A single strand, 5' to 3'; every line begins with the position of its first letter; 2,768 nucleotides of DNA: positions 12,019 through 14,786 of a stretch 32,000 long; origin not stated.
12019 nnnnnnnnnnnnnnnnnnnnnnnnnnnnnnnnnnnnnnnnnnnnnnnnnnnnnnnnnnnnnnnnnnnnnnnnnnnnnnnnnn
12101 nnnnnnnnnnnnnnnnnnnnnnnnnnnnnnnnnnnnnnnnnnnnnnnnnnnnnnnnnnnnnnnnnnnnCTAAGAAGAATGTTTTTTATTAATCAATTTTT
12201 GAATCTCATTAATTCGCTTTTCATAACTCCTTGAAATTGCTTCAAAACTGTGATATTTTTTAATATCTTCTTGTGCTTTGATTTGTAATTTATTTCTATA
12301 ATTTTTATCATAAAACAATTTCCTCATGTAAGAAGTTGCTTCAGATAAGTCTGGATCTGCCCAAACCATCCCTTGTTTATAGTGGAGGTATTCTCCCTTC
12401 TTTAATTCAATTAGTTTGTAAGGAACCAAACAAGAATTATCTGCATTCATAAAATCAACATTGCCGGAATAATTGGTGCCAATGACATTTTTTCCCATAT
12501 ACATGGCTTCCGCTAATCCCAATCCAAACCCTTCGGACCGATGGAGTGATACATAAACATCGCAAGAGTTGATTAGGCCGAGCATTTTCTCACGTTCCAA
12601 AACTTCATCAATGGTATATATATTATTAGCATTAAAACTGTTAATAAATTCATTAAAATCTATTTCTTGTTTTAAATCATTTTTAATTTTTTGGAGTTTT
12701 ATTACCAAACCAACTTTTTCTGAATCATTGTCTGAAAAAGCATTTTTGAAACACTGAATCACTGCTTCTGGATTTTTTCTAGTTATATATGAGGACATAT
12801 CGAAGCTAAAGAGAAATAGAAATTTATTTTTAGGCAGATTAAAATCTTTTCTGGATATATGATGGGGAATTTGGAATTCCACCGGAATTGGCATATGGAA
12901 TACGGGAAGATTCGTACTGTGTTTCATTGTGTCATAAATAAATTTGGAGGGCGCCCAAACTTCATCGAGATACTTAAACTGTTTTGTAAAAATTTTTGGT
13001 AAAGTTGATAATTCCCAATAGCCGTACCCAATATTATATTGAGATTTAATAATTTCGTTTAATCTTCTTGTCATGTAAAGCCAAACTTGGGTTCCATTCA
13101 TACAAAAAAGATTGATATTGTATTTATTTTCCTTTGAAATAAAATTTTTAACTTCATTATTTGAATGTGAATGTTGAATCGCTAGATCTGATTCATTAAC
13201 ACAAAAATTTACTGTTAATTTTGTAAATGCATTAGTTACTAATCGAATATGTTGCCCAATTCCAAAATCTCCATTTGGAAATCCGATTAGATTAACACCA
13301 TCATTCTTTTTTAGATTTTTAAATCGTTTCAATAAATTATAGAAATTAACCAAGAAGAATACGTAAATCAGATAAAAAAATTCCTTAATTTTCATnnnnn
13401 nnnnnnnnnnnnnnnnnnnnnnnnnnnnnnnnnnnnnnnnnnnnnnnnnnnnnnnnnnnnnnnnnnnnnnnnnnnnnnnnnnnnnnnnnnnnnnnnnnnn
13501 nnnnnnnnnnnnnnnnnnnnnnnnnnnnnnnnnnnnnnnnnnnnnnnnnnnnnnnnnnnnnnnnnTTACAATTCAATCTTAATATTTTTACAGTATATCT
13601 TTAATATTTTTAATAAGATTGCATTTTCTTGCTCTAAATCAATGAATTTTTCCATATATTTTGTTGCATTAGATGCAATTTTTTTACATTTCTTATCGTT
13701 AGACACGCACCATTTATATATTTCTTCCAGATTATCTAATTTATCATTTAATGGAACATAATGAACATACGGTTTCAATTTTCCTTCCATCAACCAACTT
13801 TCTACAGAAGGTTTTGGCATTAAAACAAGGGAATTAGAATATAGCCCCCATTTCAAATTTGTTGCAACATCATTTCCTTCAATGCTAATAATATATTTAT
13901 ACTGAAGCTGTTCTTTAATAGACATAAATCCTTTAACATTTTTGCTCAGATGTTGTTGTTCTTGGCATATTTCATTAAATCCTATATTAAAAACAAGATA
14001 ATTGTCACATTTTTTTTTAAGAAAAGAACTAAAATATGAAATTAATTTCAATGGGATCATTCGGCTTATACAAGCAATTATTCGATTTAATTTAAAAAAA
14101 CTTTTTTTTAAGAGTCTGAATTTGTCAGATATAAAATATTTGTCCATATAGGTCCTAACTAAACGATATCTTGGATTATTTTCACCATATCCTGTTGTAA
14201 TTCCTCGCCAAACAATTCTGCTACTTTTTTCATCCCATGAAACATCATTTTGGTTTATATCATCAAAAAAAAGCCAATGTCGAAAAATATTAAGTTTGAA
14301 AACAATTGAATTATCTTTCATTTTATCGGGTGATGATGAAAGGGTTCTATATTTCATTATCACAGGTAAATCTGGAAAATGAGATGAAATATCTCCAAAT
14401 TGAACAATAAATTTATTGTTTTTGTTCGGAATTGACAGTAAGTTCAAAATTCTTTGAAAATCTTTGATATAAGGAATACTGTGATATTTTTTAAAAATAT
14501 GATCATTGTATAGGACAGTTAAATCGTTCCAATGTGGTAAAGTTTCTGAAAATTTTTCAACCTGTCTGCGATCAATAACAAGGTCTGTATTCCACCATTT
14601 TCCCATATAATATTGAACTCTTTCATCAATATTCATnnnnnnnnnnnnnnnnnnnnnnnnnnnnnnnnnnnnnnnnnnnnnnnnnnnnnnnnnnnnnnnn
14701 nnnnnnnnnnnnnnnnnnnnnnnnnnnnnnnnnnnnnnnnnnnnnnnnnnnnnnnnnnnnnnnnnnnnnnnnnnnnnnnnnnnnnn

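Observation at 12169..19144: Three GT4 paralogs with mosaic nucleotide identity, including a 114-nt perfect inverted repeat: gene conversion and inversion/deletion potential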

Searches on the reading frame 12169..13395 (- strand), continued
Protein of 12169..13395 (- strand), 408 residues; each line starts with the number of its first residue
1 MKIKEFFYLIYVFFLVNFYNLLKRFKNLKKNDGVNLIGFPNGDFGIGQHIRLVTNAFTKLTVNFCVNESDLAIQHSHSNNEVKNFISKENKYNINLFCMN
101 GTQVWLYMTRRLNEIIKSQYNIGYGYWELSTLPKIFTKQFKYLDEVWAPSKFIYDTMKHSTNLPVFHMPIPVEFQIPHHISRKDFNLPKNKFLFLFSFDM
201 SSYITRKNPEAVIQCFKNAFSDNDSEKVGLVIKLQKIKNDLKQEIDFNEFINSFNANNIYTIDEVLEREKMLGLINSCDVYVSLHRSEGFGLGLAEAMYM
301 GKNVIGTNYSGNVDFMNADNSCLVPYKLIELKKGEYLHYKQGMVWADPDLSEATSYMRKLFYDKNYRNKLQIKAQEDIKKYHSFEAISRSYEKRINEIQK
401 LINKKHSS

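Call 14: find_encoding_contigs(protein=P0005, flank=10000, max_places=3)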
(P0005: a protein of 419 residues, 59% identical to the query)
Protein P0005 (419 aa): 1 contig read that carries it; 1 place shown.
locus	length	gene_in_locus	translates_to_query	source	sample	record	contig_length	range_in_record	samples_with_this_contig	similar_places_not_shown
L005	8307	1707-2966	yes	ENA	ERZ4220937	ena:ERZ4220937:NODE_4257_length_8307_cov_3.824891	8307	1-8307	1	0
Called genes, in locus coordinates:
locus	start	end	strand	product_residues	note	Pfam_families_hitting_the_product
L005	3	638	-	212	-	?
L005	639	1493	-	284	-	PF01061:ABC2_membrane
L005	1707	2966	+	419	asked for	PF00534:Glycos_transf_1, PF13692:Glyco_trans_1_4 (weak)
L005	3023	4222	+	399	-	PF13439:Glyco_transf_4 (weak), PF00534:Glycos_transf_1, PF13692:Glyco_trans_1_4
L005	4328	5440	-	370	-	PF13439:Glyco_transf_4, PF00534:Glycos_transf_1, PF13692:Glyco_trans_1_4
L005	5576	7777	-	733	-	-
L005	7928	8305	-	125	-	?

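Call 15: find_encoding_contigs(protein=P0004, flank=10000, max_places=3)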
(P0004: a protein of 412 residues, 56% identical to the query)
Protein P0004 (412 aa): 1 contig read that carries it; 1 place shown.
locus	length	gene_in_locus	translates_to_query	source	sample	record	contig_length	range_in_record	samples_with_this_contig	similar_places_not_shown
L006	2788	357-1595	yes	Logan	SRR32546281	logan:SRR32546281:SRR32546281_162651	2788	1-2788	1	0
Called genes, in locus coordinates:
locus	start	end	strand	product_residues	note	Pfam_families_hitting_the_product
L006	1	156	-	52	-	?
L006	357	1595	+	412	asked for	PF00534:Glycos_transf_1, PF13692:Glyco_trans_1_4 (weak)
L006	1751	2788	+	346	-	?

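Call 28: find_related_loci(query=A1, collection=genome_contigs, flank=10000)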
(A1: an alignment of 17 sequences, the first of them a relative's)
Query A1 (408 aa) in genome_contigs; peptide patterns used: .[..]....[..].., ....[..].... (x = any residue, [..] = any of these).
600 stretches matched a pattern (row limit reached: there are more); 592 encode a relative of the query (tblastn E <= 1e-3); the best 80 are kept; 80 distinct loci.
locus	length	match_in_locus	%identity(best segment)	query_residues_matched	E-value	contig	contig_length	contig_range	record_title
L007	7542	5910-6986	47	33-394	5e-100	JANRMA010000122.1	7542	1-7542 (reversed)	MAG: Rickettsiaceae bacterium isolate bins.46 k141_3985089, whole genome shotgun sequence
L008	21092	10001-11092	40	33-398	9e-92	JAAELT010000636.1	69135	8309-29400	MAG: bacterium isolate Bpl_12 BplG_CONTIG5876574, whole genome shotgun sequence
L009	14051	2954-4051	39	33-401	1e-90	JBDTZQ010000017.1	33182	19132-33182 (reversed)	MAG: Betaproteobacteria bacterium isolate cluster4_bin.170 NODE_1653_length_33182_cov_7.873819, whole genome shotgun seq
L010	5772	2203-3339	39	33-398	4e-88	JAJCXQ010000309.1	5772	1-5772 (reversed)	MAG: Acidobacteriota bacterium isolate OFTM268 OFTM268_308, whole genome shotgun sequence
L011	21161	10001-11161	40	11-401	1e-87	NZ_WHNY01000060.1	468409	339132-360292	Paenibacillus plantarum strain LMG 31461 Contig_69_91.244, whole genome shotgun sequence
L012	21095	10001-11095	36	33-400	5e-86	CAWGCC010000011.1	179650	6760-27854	MAG: uncultured beta proteobacterium isolate MFD06229.bin.3.483 genome assembly, contig: contig_20728, whole genome shot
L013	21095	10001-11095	40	27-395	4e-84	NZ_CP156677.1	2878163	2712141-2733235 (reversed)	Phosphitispora sp. TUW77 chromosome, complete genome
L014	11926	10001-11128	39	17-398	1e-83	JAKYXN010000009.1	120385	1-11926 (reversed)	Puniceicoccaceae bacterium K14 scaffold_9_length=120386, whole genome shotgun sequence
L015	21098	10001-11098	38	33-401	7e-83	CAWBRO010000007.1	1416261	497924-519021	MAG: uncultured beta proteobacterium isolate MFD00392.bin.2.372 genome assembly, contig: contig_5438, whole genome shotg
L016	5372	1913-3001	37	33-399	4e-81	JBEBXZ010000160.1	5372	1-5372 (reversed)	MAG: Dokdonella fugitiva isolate T2.bin.77 NODE_54700_length_5372_cov_3.931916, whole genome shotgun sequence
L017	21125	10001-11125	36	16-398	2e-80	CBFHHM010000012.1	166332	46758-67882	MAG: Candidatus Pelagisphaera sp. isolate AGTU_4_bin_7_strict genome assembly, contig: AGTU_4_bin_7_strict_c12, whole ge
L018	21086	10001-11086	40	33-398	2e-80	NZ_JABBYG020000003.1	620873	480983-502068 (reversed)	Paenibacillus sp. PL91 NODE_3, whole genome shotgun sequence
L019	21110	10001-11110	38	33-405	8e-80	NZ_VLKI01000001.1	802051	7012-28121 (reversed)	Cytobacillus oceanisediminis strain CGMCC 1.10115 IQ19DRAFT_scaffold00001.1, whole genome shotgun sequence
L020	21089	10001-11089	36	33-399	8e-80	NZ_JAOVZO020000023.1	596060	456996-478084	Tahibacter soli strain BL contig_9, whole genome shotgun sequence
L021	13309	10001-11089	36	33-399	1e-79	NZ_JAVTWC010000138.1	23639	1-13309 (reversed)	MAG: Tahibacter sp. isolate labscale reactor_MAG4 NODE_918_length_23639_cov_9.072804, whole genome shotgun sequence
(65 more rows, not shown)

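Call 29: search_solved_structures(query=A1, max_evalue=0.001, show_alignments=1)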
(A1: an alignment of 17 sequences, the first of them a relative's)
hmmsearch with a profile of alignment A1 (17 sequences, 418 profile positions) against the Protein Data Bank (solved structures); distinct sequences matched with E-value up to 0.001: 2.
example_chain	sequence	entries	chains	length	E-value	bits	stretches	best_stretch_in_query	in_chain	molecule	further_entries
3oy2_A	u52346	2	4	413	0.00025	23.1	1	212-333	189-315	Glycosyltransferase B736L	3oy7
5i45_A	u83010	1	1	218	0.00038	22.5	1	248-323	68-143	Glycosyl transferases group 1 family protein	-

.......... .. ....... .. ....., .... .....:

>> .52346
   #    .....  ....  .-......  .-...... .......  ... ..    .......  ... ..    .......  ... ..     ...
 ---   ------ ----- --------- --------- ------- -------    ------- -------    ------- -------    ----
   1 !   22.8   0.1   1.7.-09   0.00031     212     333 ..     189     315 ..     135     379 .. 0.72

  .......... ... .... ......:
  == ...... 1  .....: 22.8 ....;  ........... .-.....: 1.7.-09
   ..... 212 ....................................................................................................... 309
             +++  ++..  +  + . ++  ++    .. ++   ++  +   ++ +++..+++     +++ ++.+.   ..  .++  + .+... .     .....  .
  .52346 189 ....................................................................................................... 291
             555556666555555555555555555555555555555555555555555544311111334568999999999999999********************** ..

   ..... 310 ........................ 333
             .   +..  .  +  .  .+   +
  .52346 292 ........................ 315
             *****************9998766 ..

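Call 30: search_protein_families(library=ncbifam, proteins=[window:12169-13395:-], max_evalue=0.001)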
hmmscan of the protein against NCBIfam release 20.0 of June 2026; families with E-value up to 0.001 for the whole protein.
window:12169-13395:- (408 aa): 4 families
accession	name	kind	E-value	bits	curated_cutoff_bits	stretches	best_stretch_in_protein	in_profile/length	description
TIGR02918.1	TIGR02918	equivalog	2.7e-05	23.1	574.6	1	247-330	365-447/500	accessory Sec system glycosyltransferase GtfA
TIGR03999.1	thiol_BshA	equivalog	5.2e-05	22.3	273.7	0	270-319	265-314/375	N-acetyl-alpha-D-glucosaminyl L-malate synthase BshA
NF053787.1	GlcN_PG_synth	equivalog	0.00017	20.5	480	0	256-311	240-295/361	N-acetylglucosaminyl phosphatidylglycerol synthase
NF038295.1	EPS_HpsP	equivalog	0.00039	19.5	550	0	180-306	196-316/388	hormogonium polysaccharide biosynthesis glycosyltransferase HpsP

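Call 31: find_encoding_contigs(protein=P0001, flank=10000, max_places=6)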
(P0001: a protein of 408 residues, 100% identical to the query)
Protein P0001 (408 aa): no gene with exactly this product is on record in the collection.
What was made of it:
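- Tried and rejected: A look-up of P0001's own contig returned 'not on record' (call 31).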

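Call 64: predict_structure(alignment_id=A1)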
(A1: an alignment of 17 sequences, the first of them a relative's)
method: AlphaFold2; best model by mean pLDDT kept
length: 408 residues; sequences in the alignment: 17
mean_pLDDT: 82.8   pTM: 0.81
mean pLDDT of the five models: 82.8, 80.5, 79.4, 77.6, 76.9
residues with pLDDT >= 90: 174; 70-90: 155; 50-70: 76; < 50: 3
segments of 3 or more residues with pLDDT < 50: none
pLDDT, mean of each block of 10 residues (from residue 1): 64 66 59 90 74 92 89 61 84 90 80 63 75 66 88 82 89 92 95 89 62 92 91 81 81 83 86 96 73 90 91 87 90 71 82 98 98 95 92 95 73
secondary structure, 60 per line:
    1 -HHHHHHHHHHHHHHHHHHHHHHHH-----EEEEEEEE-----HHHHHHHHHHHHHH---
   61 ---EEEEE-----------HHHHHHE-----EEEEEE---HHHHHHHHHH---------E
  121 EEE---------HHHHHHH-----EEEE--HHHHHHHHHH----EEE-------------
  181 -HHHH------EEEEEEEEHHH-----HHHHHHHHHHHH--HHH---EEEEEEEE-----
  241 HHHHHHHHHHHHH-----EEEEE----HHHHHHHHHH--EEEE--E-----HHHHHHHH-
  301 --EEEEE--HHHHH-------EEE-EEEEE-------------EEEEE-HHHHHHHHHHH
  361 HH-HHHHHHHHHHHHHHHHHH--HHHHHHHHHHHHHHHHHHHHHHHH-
elements in order: H2-25 E31-38 H44-57 E64-68 H80-85 E92-97 H101-110 E120-123 H133-139 E145-148 H151-160 E165-167 H182-185 E192-199 H208-219 E228-235 H241-253 E259-263 H268-277 E280-283 H292-299 E303-307 H310-314 E322-324 E326-330 E344-348 H350-362 H364-381 H384-407

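Call 66: fold_search(model_id=the predicted structure, library=pdb)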
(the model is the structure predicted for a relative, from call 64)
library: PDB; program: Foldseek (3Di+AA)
matches with E <= 10: 1640; with E <= 0.001: 366
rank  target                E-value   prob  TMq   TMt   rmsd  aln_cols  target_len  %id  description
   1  3oy2_A                1.2e-16  1.00  0.65  0.67   6.3       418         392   18  Crystal structure of a putative glycosyltransferase from Paramecium bursaria Chlorella virus NY2A (released 2010-11-17)
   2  2bis_A                6.6e-15  1.00  0.60  0.56   6.9       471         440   13  Structure of glycogen synthase from Pyrococcus abyssi (released 2005-11-28)
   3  6tvp_B                4.9e-14  1.00  0.61  0.64   5.7       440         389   11  Structure of Mycobacterium smegmatis alpha-maltose-1-phosphate synthase GlgM (released 2020-04-22)
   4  3fro_A                5.8e-14  1.00  0.59  0.55   7.3       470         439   12  Crystal structure of Pyrococcus abyssi glycogen synthase with open and closed conformations (released 2010-01-12)
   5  6zmz                  6.2e-14  1.00  0.61  0.62   9.5       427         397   14  UDPG-bound Trehalose transferase from Thermoproteus uzoniensis (released 2020-09-30)
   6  6n1x                  7.4e-14  1.00  0.65  0.70   6.0       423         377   14  BshA from Staphylococcus aureus complexed with UDP and N-acetylglucosamine (released 2019-08-21)
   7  5d00_B                8.4e-14  1.00  0.65  0.72   6.9       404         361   14  Crystal structure of BshA from B. subtilis complexed with N-acetylglucosaminyl-malate and UMP (released 2016-09-07)
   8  3l01_A                1.0e-13  1.00  0.60  0.57   6.7       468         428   12  Crystal structure of monomeric glycogen synthase from Pyrococcus abyssi (released 2010-12-29)
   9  6tvp_A                1.5e-13  1.00  0.62  0.65   5.7       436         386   11  Structure of Mycobacterium smegmatis alpha-maltose-1-phosphate synthase GlgM (released 2020-04-22)
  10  5d00_A                2.0e-13  1.00  0.61  0.68   7.6       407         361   14  Crystal structure of BshA from B. subtilis complexed with N-acetylglucosaminyl-malate and UMP (released 2016-09-07)
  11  3c4q_B                2.2e-13  1.00  0.59  0.61   6.6       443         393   11  Structure of the retaining glycosyltransferase MshA : The first step in mycothiol biosynthesis. Organism : Corynebacte (released 2008-04-01)
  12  3mbo_G                2.6e-13  1.00  0.58  0.65   6.7       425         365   13  Crystal Structure of the Glycosyltransferase BaBshA bound with UDP and L-malate (released 2010-09-29)
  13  3c48_B                2.6e-13  1.00  0.44  0.45  11.3       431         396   12  Structure of the retaining glycosyltransferase MshA: The first step in mycothiol biosynthesis. Organism: Corynebacteri (released 2008-03-25)
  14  8vrf_B                2.8e-13  1.00  0.62  0.56   7.2       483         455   11  Sucrose-phosphate synthase-like protein from Leishmania major (released 2025-08-13)
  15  9dcm_C                2.8e-13  1.00  0.48  0.43  10.1       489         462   12  Sucrose-phosphate synthase from Leishmania major (released 2025-10-29)
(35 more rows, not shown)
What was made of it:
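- On GT4 (GT-B fold, retaining) glycosyltransferases: Foldseek top hits are GT4 enzymes: 3oy2 (E = 1e-16), BshA, MshA, PimA (calls 64, 66).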

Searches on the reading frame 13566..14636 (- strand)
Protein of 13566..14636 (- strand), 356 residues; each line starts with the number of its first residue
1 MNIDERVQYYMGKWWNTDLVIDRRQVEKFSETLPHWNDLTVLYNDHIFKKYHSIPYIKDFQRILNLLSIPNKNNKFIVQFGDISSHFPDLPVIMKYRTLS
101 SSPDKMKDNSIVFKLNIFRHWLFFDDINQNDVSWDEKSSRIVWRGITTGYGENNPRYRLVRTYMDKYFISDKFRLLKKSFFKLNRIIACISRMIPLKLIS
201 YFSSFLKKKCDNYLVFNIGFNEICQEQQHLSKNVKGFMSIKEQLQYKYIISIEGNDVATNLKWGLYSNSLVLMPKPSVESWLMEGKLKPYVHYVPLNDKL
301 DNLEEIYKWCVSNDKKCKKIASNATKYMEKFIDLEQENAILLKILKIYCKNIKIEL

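Call 5: search_protein_families(library=pfam, proteins=[window:13566-14636:-], max_evalue=0.01)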
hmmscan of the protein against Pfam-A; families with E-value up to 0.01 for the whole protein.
window:13566-14636:- (356 aa): 1 family
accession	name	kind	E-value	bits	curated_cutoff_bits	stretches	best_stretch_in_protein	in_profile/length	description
PF05686.18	Glyco_transf_90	-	1.6e-17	64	24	1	221-354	195-325/396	Glycosyl transferase family 90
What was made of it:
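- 13566..14636 (-): GT90-family glycosyltransferase. It lies between the inverted P1/P2 repeats and would be flipped by a crossover. PF05686, E = 1.6e-17 (call 5).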

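Call 30: search_protein_families(library=ncbifam, proteins=[window:13566-14636:-], max_evalue=0.001)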
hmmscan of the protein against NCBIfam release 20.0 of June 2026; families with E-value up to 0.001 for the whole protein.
window:13566-14636:- (356 aa): 0 families
